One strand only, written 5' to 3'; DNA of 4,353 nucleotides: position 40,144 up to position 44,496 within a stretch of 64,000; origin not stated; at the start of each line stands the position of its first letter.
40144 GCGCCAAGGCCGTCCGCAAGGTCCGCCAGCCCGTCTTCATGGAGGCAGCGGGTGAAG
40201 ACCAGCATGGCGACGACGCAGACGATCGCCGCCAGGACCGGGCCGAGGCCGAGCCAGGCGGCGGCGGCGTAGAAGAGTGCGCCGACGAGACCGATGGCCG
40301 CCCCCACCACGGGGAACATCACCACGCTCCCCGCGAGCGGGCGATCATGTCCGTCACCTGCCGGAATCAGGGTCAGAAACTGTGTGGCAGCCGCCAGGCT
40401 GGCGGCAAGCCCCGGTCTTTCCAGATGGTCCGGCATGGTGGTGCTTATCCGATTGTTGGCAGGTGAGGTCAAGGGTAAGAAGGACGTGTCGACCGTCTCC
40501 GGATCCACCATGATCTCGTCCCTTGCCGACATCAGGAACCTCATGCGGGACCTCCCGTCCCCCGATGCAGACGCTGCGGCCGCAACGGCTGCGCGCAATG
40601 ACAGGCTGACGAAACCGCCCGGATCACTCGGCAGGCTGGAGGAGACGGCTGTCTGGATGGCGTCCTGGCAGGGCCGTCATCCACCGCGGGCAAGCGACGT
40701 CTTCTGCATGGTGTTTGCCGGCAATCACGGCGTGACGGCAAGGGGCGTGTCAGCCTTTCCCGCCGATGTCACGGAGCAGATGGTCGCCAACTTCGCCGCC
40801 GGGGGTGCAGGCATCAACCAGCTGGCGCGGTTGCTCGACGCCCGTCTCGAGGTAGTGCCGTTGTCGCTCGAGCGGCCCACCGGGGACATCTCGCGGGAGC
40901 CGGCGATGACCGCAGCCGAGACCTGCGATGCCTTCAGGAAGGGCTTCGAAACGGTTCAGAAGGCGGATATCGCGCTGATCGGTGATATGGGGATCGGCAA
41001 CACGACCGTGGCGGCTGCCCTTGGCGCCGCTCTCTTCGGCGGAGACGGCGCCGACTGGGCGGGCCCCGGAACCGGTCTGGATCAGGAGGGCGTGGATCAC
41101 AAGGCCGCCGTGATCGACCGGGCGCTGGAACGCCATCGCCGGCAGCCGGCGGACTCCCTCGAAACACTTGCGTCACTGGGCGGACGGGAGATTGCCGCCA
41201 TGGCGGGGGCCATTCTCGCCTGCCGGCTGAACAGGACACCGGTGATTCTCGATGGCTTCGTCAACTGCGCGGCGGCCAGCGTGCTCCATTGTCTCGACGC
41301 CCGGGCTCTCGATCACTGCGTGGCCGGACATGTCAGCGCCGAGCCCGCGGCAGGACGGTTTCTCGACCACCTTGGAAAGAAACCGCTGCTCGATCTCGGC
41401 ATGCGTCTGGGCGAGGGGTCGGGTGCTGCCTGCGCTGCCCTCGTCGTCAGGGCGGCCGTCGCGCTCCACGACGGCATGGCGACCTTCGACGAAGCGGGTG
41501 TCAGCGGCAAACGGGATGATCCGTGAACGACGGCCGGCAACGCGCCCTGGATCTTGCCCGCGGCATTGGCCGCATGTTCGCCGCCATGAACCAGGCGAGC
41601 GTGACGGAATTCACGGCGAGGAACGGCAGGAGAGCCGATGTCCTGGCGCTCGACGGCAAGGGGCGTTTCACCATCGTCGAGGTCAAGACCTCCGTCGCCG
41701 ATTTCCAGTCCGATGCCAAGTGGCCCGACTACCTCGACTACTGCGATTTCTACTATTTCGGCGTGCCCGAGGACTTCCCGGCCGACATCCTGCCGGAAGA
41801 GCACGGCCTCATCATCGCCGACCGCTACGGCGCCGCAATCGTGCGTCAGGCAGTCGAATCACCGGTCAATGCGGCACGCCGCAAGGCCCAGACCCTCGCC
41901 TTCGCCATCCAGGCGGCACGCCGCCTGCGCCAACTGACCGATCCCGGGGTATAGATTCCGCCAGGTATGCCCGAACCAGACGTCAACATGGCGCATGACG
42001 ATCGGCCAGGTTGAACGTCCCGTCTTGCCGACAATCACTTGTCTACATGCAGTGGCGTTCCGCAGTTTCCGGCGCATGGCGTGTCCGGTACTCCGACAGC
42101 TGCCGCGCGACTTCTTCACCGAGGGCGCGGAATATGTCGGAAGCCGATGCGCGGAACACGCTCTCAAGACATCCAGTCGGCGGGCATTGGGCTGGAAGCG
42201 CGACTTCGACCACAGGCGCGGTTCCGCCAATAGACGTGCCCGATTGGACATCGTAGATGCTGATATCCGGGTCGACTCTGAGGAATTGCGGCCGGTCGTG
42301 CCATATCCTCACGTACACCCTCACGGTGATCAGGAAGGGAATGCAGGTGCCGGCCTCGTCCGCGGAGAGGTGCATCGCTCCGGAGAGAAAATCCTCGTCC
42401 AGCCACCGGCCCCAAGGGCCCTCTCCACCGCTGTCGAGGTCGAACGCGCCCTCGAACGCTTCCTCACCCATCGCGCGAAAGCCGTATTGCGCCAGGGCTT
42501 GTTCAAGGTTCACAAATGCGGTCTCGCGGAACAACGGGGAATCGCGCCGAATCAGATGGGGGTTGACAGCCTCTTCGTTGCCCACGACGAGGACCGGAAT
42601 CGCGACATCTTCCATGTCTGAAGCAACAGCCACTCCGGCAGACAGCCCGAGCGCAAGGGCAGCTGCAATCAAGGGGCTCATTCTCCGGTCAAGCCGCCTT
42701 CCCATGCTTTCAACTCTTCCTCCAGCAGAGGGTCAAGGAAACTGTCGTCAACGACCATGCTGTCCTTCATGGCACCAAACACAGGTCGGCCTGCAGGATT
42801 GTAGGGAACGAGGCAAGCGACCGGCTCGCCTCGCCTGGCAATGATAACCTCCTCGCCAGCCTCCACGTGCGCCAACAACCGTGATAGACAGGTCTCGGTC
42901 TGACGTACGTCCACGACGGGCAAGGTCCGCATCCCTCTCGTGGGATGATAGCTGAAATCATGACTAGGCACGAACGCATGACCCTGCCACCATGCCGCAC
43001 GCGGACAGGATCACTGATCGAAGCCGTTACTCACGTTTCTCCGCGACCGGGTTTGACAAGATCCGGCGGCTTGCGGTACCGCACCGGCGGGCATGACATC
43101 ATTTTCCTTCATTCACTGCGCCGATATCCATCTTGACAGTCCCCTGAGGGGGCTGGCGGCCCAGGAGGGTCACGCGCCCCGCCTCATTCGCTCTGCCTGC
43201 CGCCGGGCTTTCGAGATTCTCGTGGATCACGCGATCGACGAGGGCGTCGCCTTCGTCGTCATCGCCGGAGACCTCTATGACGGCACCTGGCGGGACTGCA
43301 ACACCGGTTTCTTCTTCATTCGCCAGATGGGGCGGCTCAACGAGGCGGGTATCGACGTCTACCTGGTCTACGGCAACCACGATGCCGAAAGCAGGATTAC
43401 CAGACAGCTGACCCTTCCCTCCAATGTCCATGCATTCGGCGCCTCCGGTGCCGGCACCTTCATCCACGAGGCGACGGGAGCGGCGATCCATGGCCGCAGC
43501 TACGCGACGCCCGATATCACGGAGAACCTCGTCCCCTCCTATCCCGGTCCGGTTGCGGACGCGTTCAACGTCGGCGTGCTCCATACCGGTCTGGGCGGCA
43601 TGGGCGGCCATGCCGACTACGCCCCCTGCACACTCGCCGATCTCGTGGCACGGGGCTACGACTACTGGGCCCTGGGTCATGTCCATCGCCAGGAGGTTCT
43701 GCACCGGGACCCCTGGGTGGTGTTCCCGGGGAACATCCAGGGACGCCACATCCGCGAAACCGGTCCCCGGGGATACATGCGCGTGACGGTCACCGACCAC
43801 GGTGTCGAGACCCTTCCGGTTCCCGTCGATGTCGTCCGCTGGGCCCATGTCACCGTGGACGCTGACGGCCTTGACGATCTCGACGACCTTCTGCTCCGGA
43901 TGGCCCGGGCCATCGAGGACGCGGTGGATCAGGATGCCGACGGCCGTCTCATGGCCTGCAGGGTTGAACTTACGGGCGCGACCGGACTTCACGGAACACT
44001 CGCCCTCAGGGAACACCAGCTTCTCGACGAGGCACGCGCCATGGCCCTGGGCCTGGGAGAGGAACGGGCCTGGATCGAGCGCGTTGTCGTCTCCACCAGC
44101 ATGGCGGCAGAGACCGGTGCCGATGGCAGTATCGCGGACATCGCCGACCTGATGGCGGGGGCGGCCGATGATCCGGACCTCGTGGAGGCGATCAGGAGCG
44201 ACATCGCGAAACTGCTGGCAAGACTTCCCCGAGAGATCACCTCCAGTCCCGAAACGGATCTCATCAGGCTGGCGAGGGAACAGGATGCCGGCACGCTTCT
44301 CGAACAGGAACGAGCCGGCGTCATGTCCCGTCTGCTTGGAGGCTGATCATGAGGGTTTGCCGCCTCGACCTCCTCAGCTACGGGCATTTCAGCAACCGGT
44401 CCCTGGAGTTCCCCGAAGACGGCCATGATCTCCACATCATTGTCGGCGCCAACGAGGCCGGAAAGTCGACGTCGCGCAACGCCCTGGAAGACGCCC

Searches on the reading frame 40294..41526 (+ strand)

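Call 46: search_protein_families(library=pfam, proteins=[window:40294-41526:+], max_evalue=0.00001)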
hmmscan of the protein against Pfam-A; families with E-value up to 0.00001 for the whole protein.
window:40294-41526:+ (410 aa): 1 family
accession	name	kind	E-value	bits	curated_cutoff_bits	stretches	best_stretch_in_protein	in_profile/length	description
PF02277.22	DBI_PRT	-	1.8e-114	382.9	22.6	1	88-403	2-329/329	Phosphoribosyltransferase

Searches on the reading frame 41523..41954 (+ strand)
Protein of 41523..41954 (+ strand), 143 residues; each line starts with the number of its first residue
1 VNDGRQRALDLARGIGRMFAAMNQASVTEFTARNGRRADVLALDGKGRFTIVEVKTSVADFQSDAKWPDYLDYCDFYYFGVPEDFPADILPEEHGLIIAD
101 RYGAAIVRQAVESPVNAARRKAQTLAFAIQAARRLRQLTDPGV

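Call 46: search_protein_families(library=pfam, proteins=[window:41523-41954:+], max_evalue=0.00001)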
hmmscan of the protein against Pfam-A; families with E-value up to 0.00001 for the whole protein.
window:41523-41954:+ (143 aa): 1 family
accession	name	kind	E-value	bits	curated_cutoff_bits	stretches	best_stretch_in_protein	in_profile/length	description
PF06319.18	MmcB-like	-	2e-47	161.1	22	1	5-141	9-147/148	DNA repair protein MmcB-like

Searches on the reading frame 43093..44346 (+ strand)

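Call 46: search_protein_families(library=pfam, proteins=[window:43093-44346:+], max_evalue=0.00001)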
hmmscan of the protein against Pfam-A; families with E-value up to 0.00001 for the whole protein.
window:43093-44346:+ (417 aa): 2 families
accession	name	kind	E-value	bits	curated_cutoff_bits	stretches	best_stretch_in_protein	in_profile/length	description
PF00149.33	Metallophos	-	4.2e-12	47.4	21.5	1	5-199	2-190/191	Calcineurin-like phosphoesterase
PF12850.12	Metallophos_2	-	4.8e-08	33.6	27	1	11-234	8-152/154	Calcineurin-like phosphoesterase superfamily domain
